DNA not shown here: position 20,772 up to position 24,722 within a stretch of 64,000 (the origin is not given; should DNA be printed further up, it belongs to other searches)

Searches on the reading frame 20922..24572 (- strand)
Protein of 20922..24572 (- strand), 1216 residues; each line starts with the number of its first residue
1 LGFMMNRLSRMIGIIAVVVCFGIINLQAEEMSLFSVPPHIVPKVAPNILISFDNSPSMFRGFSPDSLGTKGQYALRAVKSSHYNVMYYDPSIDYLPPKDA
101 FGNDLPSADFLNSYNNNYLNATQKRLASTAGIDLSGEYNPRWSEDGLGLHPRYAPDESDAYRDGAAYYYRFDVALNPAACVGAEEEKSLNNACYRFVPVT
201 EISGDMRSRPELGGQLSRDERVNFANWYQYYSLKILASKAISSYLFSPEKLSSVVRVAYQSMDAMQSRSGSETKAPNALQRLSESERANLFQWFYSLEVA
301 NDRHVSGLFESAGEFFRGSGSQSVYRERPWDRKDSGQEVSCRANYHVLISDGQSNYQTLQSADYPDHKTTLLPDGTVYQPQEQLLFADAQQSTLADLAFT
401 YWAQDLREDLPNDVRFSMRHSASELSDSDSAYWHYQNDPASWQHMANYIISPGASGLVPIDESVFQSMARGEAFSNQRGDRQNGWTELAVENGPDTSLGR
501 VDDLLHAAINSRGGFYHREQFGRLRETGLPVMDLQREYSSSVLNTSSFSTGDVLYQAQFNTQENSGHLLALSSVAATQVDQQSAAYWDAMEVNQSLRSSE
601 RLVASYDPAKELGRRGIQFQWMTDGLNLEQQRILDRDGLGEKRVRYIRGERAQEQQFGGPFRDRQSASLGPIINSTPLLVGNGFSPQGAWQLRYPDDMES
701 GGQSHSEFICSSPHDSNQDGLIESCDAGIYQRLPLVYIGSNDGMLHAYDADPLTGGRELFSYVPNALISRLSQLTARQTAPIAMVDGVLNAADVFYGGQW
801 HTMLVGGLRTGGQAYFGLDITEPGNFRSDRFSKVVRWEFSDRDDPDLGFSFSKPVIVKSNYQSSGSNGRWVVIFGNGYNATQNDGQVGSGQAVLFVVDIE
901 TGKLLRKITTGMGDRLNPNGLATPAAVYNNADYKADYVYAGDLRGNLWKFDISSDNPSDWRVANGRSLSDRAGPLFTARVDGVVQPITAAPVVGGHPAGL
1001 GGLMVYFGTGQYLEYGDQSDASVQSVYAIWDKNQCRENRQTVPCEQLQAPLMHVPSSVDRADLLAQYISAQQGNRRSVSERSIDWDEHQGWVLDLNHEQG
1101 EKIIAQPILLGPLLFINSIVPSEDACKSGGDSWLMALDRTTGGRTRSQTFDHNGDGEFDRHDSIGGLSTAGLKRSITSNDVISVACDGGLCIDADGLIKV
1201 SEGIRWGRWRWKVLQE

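Call 84: search_protein_families(library=pfam, proteins=[window:20922-24572:-], max_evalue=0.001)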
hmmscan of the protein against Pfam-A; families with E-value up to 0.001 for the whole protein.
window:20922-24572:- (1216 aa): 1 family
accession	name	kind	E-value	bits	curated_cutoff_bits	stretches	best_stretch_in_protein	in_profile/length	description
PF05567.17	T4P_PilY1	-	1.3e-49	169.7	28.1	1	731-1043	40-386/411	PilY1 beta-propeller domain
